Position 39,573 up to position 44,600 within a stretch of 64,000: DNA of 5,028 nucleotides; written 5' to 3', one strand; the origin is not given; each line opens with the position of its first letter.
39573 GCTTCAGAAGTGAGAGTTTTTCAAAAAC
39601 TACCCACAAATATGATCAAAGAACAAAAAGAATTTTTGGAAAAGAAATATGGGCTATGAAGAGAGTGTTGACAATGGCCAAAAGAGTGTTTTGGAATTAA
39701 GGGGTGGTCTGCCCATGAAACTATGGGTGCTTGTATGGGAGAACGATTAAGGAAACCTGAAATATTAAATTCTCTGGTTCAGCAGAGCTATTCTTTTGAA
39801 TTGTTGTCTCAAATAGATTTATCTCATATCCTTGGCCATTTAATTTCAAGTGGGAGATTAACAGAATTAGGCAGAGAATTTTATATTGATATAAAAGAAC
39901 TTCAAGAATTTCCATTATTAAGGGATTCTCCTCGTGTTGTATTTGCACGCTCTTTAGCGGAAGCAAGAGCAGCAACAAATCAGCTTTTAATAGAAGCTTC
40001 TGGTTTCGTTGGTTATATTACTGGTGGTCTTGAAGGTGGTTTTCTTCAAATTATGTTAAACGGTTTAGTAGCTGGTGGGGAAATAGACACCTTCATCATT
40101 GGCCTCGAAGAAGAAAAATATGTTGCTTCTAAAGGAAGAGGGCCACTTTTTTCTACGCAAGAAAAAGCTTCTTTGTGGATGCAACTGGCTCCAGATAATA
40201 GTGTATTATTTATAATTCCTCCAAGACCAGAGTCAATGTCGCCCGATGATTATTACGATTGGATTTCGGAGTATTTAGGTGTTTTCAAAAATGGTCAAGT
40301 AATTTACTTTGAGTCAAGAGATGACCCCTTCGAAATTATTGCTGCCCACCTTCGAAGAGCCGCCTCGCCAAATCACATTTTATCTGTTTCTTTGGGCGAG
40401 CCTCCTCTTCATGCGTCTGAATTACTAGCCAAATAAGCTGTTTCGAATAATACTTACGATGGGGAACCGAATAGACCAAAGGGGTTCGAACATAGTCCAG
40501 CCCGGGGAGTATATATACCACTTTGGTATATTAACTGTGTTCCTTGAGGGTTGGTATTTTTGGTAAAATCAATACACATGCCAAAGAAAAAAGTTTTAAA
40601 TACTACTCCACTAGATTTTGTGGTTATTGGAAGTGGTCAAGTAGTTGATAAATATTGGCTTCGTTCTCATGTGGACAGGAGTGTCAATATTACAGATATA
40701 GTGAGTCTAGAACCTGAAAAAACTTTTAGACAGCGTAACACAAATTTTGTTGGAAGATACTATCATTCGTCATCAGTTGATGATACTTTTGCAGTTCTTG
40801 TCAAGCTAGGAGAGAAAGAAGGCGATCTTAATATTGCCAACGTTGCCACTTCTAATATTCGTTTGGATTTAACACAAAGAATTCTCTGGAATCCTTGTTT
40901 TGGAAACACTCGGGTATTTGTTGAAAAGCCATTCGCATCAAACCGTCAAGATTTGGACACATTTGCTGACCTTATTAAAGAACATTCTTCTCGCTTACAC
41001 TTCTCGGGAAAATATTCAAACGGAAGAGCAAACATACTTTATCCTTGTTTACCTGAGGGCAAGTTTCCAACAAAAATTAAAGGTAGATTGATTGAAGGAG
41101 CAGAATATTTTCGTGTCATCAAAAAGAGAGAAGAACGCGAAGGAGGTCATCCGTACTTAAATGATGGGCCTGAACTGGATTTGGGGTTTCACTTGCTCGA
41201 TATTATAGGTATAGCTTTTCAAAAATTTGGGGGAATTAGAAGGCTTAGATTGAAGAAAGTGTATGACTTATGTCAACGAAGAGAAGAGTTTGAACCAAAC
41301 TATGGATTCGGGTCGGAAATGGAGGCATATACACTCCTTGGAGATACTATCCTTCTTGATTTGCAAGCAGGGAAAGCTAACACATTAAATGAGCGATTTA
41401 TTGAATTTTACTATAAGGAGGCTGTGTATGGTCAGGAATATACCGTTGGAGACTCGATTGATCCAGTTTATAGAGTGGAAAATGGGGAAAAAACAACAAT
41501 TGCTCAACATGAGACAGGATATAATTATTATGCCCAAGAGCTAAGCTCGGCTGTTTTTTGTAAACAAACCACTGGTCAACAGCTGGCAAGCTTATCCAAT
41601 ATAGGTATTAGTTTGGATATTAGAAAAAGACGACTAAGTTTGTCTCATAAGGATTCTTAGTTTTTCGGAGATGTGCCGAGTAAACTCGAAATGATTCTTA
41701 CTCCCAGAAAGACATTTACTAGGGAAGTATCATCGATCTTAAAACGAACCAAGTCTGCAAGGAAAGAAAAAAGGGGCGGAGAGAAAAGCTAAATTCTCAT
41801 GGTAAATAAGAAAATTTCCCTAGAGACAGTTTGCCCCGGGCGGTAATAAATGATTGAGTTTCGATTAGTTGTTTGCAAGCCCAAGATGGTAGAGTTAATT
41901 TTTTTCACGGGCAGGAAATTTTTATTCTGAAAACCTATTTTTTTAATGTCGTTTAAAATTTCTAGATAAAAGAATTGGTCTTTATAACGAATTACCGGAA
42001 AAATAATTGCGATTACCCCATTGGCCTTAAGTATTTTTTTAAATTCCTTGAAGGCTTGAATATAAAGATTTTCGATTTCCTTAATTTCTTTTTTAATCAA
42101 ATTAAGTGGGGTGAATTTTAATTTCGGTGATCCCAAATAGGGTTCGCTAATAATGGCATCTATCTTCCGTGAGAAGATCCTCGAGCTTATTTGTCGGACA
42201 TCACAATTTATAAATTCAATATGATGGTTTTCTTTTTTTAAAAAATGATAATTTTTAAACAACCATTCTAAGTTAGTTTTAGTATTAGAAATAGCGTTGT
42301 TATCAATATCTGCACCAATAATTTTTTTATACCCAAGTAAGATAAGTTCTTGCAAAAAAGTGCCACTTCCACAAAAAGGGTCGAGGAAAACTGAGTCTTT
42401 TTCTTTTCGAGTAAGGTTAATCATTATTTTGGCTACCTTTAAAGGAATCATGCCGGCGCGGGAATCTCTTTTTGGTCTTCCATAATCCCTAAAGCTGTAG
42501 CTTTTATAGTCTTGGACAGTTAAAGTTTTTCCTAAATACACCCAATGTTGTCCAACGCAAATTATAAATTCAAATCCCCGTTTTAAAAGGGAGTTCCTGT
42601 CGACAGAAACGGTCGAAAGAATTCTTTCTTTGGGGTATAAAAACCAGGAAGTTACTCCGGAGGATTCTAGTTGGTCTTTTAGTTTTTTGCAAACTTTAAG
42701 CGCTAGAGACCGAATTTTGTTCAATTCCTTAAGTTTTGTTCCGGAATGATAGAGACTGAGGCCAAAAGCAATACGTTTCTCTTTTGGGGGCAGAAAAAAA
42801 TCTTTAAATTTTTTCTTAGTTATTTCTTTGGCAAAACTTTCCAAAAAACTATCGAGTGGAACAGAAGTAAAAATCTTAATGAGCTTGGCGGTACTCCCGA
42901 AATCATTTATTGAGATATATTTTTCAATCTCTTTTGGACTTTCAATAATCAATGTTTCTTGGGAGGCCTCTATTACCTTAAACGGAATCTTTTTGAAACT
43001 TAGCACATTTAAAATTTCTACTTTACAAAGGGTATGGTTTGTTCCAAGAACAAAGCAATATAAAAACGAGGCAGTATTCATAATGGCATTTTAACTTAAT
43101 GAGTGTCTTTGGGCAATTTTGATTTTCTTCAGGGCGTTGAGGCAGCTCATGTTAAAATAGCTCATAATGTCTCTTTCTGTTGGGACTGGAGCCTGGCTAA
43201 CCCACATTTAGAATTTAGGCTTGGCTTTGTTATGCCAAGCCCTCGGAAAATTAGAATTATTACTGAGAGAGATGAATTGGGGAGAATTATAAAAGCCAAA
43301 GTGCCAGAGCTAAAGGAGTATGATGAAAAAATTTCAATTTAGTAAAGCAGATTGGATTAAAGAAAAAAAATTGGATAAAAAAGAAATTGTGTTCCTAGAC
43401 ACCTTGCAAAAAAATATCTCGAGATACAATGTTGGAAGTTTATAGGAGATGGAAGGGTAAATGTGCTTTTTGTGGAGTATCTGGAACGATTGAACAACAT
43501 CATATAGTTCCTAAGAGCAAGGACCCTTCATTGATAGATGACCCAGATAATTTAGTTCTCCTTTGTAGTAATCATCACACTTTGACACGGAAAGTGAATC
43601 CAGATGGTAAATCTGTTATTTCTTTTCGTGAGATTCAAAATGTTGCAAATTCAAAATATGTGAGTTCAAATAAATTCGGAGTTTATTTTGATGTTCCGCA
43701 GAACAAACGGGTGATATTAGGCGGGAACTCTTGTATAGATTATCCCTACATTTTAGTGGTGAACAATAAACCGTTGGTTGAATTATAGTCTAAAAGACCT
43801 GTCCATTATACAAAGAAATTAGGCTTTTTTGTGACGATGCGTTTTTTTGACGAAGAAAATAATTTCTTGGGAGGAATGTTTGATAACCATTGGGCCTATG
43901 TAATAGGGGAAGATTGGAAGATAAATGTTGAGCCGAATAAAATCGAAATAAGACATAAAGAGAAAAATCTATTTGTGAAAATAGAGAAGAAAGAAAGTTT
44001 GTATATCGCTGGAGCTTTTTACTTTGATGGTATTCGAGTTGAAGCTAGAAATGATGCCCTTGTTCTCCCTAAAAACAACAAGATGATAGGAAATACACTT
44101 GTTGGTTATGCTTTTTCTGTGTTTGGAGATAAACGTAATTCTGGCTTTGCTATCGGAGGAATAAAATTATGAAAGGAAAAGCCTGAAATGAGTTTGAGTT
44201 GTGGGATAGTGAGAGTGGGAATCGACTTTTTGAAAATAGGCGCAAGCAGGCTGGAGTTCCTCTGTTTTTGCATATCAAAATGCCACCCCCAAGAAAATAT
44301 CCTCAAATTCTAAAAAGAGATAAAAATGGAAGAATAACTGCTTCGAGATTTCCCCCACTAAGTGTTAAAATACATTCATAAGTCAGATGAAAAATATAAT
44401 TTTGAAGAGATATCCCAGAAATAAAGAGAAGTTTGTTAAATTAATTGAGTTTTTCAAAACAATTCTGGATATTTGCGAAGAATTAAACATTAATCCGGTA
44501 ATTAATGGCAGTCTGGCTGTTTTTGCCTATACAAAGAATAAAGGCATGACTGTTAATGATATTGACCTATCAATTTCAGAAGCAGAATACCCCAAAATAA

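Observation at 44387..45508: Nucleotidyltransferase–GNAT acetyltransferase fusion (possible bifunctional small-molecule or antibiotic-modifying enzyme)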

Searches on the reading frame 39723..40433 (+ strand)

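Call 3: search_protein_families(library=pfam, proteins=[window:39723-40433:+], max_evalue=1)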
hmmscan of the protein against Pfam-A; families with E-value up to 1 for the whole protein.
window:39723-40433:+ (237 aa): 1 family
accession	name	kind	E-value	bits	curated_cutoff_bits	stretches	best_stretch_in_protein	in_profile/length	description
PF19016.5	DUF5745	-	0.19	12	27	1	30-45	30-45/59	Domain of unknown function (DUF5745)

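Call 106: search_protein_families(library=ncbifam, proteins=[window:39723-40433:+], max_evalue=1)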
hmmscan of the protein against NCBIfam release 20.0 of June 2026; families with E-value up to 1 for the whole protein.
window:39723-40433:+ (237 aa): 0 families

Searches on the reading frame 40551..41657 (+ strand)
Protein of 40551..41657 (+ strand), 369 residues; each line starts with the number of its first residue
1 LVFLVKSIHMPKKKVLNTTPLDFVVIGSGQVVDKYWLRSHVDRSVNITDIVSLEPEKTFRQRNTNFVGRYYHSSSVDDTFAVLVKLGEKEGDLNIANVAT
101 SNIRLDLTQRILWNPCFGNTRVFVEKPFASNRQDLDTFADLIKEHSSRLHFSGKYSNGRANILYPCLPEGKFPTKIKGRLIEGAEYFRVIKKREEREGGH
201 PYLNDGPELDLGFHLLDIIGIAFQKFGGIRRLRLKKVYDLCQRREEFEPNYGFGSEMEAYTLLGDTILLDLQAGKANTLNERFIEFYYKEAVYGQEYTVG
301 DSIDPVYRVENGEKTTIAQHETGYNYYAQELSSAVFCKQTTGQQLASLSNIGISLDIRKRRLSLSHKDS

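Call 3: search_protein_families(library=pfam, proteins=[window:40551-41657:+], max_evalue=1)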
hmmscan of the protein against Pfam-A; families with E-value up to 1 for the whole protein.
window:40551-41657:+ (369 aa): 1 family
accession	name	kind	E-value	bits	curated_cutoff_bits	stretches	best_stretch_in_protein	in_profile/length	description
PF01408.29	GFO_IDH_MocA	-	0.00074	20.6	24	1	22-150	2-117/120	Oxidoreductase family, NAD-binding Rossmann fold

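Call 106: search_protein_families(library=ncbifam, proteins=[window:40551-41657:+], max_evalue=1)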
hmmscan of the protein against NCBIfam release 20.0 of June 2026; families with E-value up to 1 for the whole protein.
window:40551-41657:+ (369 aa): 0 families

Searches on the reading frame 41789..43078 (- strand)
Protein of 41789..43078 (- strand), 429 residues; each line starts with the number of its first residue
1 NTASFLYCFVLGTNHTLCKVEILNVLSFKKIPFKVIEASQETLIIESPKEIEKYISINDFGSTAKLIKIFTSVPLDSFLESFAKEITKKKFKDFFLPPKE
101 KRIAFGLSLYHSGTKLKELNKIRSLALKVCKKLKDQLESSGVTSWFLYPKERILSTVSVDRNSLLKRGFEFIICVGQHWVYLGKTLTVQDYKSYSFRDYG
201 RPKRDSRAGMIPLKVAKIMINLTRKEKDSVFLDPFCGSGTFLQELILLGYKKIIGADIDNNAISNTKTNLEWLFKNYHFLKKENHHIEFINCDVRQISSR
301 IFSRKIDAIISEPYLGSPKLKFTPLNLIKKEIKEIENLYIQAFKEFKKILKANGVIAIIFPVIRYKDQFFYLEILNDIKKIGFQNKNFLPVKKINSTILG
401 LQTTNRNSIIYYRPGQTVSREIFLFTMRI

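Call 3: search_protein_families(library=pfam, proteins=[window:41789-43078:-], max_evalue=1)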
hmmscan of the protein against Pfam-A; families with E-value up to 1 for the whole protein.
window:41789-43078:- (429 aa): 13 families
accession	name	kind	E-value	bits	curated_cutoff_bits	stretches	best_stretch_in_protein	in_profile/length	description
PF01170.24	UPF0020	-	5.6e-12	46.2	22.3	1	209-361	10-167/197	RMKL-like, methyltransferase domain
PF01555.25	N6_N4_Mtase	-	5.7e-10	40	26.7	1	211-264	166-217/221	DNA methylase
PF13847.12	Methyltransf_31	-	3.1e-09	37.1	27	1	226-362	2-113/145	Methyltransferase domain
PF09445.16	Methyltransf_15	-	0.00018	21.5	22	1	230-323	3-89/165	RNA cap guanine-N2 methyltransferase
PF13649.12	Methyltransf_25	-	0.00071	20.7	27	1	232-311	2-70/97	Methyltransferase domain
PF02086.21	MethyltransfD12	-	0.0013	18.9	22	1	225-378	18-151/253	D12 class N6 adenine-specific DNA methyltransferase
PF11599.14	AviRa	-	0.0015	18.4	25.7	1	220-276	43-103/232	RRNA methyltransferase AviRa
PF06325.19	PrmA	-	0.0016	18.4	22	1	224-271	159-205/296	Ribosomal protein L11 methyltransferase (PrmA)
PF08241.18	Methyltransf_11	-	0.0036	18.3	21.2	1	233-310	2-65/95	Methyltransferase domain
PF03602.21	Cons_hypoth95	-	0.0043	17.2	24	1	227-277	41-91/182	Conserved hypothetical protein 95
PF01795.25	Methyltransf_5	-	0.011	15.7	27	1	219-289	12-83/309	MraW methylase family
PF02384.22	N6_Mtase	-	0.014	15.2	20.4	1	212-244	31-63/311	N-6 DNA Methylase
PF13489.12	Methyltransf_23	-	0.042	14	27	1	222-317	17-93/164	Methyltransferase domain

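Call 66: search_protein_families(library=padloc, proteins=[window:41789-43078:-], max_evalue=0.1)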
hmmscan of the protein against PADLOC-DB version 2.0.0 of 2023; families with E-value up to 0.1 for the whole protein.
window:41789-43078:- (429 aa): 26 families (the best 25 are shown)
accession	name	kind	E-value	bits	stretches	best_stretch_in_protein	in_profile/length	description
PDLC04134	mad2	-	3.2e-20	70.4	1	203-392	267-426/492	mads_2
PDLC03248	MTase_II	-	3.3e-11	40.6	1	211-334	14-111/521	Type II methyltransferase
PDLC03339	MTase_II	-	3.8e-08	30.5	1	212-282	215-284/399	Type II methyltransferase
PDLC03353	MTase_II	-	1.6e-07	29.2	1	208-266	190-246/260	Type II methyltransferase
PDLC03354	MTase_II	-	2.4e-07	28.1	1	186-277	305-389/425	Type II methyltransferase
PDLC03239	MTase_II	-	1.3e-05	22.1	1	210-307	74-166/442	Type II methyltransferase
PDLC03234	MTase_II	-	1.8e-05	22.2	1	227-385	3-150/375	Type II methyltransferase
PDLC03322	MTase_II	-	3e-05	21.1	1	208-267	44-105/446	Type II methyltransferase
PDLC03387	MTase_II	-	4.2e-05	20.9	1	206-262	213-267/289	Type II methyltransferase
PDLC03369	MTase_II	-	7.1e-05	19.7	1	191-259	105-171/532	Type II methyltransferase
PDLC03283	MTase_II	-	0.00017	19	1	206-291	209-294/352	Type II methyltransferase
PDLC03371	MTase_II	-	0.00025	18.7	1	212-243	196-226/260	Type II methyltransferase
PDLC03350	MTase_II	-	0.00045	17.7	1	210-273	237-298/312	Type II methyltransferase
PDLC03025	MTase_I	-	0.001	15.9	1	212-361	167-322/569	Type I methyltransferase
PDLC03267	MTase_II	-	0.0012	15.8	1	212-283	19-93/539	Type II methyltransferase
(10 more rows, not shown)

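Call 106: search_protein_families(library=ncbifam, proteins=[window:41789-43078:-], max_evalue=1)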
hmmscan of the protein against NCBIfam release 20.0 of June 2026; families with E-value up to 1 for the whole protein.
window:41789-43078:- (429 aa): 15 families
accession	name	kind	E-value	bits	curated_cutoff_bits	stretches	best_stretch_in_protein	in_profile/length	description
TIGR01177.1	TIGR01177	hypoth_equivalog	1.2e-21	77.3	316.55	1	176-361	132-295/330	TIGR01177 family methyltransferase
NF033398.1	rRNA_meth_EmtA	equivalog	3.2e-10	39.9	625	1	169-273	135-233/336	EmtA family 23S rRNA (guanine(2470)) methyltransferase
NF040850.1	Trm14_Thcoccales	equivalog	8.9e-10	38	480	1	214-356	205-327/365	tRNA (guanine(6)-N2)-methyltransferase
NF040721.1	Trm14_Arch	equivalog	6.7e-08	32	280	1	214-359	178-333/370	tRNA (guanine(6)-N2)-methyltransferase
TIGR00406.1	prmA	equivalog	0.00043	19.8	183.15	1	224-271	156-203/288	50S ribosomal protein L11 methyltransferase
NF047738.1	antiphage_MADS2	equivalog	0.00045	18.6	720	1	210-254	314-358/654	methylation-associated defense system DNA methyltransferase MAD2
NF008748.0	PRK11783.1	equivalog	0.00059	18.2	466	1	215-256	180-221/704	bifunctional 23S rRNA (guanine(2069)-N(7))-methyltransferase RlmK/23S rRNA (guanine(2445)-N(2))-methyltransferase RlmL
NF053511.1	tRNA_U34_MnmM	equivalog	0.005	16.4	135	1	219-287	10-81/183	tRNA 5-(aminomethyl)-2-thiouridylate-methyltransferase MnmM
TIGR01934.1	MenG_MenH_UbiE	subfamily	0.013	14.9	158.35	1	219-293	31-106/223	ubiquinone/menaquinone biosynthesis methyltransferase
NF011529.0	PRK14968.1-3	equivalog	0.014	14.8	162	1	219-385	26-176/198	putative methyltransferase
NF001244.0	PRK00216.1-5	equivalog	0.015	14.6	216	1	219-295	40-120/236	bifunctional demethylmenaquinone methyltransferase/2-methoxy-6-polyprenyl-1,4-benzoquinol methylase UbiE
NF050062.1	FlagModPtmA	equivalog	0.038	13.5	350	1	229-343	6-121/256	flagellin modification protein PtmA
TIGR00095.1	TIGR00095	equivalog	0.046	13.4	117.5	1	227-297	52-115/194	16S rRNA (guanine(966)-N(2))-methyltransferase RsmD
TIGR03534.1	RF_mod_PrmC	equivalog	0.049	13.1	199.1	1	220-316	81-168/253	peptide chain release factor N(5)-glutamine methyltransferase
TIGR02072.1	BioC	equivalog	0.12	12.1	184.95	0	215-298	19-92/244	malonyl-ACP O-methyltransferase BioC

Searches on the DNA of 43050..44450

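Call 95: search_rna_families(source=window, start=43050, end=44450, threshold=evalue, max_evalue=1)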
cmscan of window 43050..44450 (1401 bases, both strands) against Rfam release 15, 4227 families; matches with E-value up to 1: 0.
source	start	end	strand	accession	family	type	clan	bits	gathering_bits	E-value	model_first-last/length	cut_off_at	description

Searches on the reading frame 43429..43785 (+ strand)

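Call 3: search_protein_families(library=pfam, proteins=[window:43429-43785:+], max_evalue=1)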
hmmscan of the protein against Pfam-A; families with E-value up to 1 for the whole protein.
window:43429-43785:+ (119 aa): 4 families
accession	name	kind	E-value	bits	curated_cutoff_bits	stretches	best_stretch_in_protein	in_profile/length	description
PF13391.12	HNH_2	-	6.6e-09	35.9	21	1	12-52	1-57/66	HNH endonuclease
PF01844.29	HNH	-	2.4e-06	28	21.4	1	12-50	1-41/47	HNH endonuclease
PF23939.1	DUF7274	-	0.13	12.6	24.5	0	74-89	22-37/75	Domain of unknown function (DUF7274)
PF14412.12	AHH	-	0.98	9.9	22.3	0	22-45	18-54/111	A nuclease family of the HNH/ENDO VII superfamily with conserved AHH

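Call 4: search_protein_families(library=ncbifam, proteins=[window:43429-43785:+], max_evalue=1)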
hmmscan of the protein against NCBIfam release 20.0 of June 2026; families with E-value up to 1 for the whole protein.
window:43429-43785:+ (119 aa): 2 families
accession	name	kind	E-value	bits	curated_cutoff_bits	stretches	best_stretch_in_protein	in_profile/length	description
NF040563.1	guided_IscB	equivalog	1.1e-07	31.3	175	1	4-54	187-236/314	RNA-guided endonuclease IscB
TIGR02646.1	TIGR02646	subfamily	0.015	15.3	52.15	1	7-51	22-69/144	retron system putative HNH endonuclease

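Call 66: search_protein_families(library=padloc, proteins=[window:43429-43785:+], max_evalue=0.1)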
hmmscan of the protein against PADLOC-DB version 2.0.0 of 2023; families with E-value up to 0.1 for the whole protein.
window:43429-43785:+ (119 aa): 33 families (the best 25 are shown)
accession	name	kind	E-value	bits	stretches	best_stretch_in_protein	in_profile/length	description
PDLC04259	PDC-M01B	-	4.6e-06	24.8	1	10-50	95-135/277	-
PDLC04248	PDC-M01B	-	1.4e-05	23.1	1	9-51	34-76/216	-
PDLC04251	PDC-M01B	-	2.1e-05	22.1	1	9-48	98-137/279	-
PDLC04255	PDC-M01B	-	7.4e-05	20.6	1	9-50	107-148/285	-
PDLC04253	PDC-M01B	-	0.00015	19.2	1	6-47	102-143/366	-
PDLC04264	PDC-M01B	-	0.00024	19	1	9-48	100-139/282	-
PDLC04247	PDC-M01B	-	0.00025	19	1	9-51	100-142/286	-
PDLC00350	PtuB1|PtuB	-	0.00041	18.3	1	20-83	66-129/224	Unknown function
PDLC00337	PtuB1|PtuB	-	0.00045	18.1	1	8-48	55-99/216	Unknown function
PDLC04263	PDC-M01B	-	0.00067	17.4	1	9-61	99-151/291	-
PDLC02000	Effector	-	0.00076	16.4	1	34-56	206-228/524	SAVED1--SAVED_HNH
PDLC00742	Effector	-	0.00082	16.2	1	31-71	178-218/527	Endonuclease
PDLC04267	PDC-M01B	-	0.00091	17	1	9-56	92-139/275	-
PDLC01998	SAVED1--SAVED_HNH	-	0.00097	16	1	33-69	173-209/506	-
PDLC00739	Effector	-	0.0012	16.3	1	30-52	64-86/378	Endonuclease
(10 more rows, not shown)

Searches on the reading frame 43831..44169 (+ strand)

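Call 3: search_protein_families(library=pfam, proteins=[window:43831-44169:+], max_evalue=1)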
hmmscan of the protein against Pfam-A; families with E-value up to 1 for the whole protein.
window:43831-44169:+ (113 aa): 1 family
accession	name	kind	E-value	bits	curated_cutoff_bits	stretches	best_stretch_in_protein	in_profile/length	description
PF16962.11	ABC_export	-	0.21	10.5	29.7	1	28-108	286-367/531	Putative ABC exporter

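Call 4: search_protein_families(library=ncbifam, proteins=[window:43831-44169:+], max_evalue=1)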
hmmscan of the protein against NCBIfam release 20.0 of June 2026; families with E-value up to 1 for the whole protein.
window:43831-44169:+ (113 aa): 0 families

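Call 66: search_protein_families(library=padloc, proteins=[window:43831-44169:+], max_evalue=0.1)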
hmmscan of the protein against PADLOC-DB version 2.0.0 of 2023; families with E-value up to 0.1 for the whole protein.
window:43831-44169:+ (113 aa): 0 families

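Call 93: search_protein_families(library=pfam, proteins=[window:43831-44169:+], max_evalue=1)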
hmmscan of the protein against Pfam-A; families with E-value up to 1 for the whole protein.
window:43831-44169:+ (113 aa): 1 family
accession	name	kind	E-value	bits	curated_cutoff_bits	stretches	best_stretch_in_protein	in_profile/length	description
PF16962.11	ABC_export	-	0.21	10.5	29.7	1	28-108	286-367/531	Putative ABC exporter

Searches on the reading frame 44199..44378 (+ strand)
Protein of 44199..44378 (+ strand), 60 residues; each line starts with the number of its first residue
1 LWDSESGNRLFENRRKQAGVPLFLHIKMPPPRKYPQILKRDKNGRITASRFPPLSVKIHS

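Call 3: search_protein_families(library=pfam, proteins=[window:44199-44378:+], max_evalue=1)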
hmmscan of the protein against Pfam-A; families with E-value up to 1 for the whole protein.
window:44199-44378:+ (60 aa): 1 family
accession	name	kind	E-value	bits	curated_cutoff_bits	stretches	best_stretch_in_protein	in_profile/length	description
PF15863.10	EELM2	-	0.055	13.9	27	1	23-54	130-162/170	Extended EGL-27 and MTA1 homology domain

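Call 93: search_protein_families(library=pfam, proteins=[window:44199-44378:+], max_evalue=1)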
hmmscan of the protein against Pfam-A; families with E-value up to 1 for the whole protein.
seq(60 aa): 1 family
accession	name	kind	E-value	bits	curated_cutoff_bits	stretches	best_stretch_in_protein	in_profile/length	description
PF15863.10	EELM2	-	0.055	13.9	27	1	23-54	130-162/170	Extended EGL-27 and MTA1 homology domain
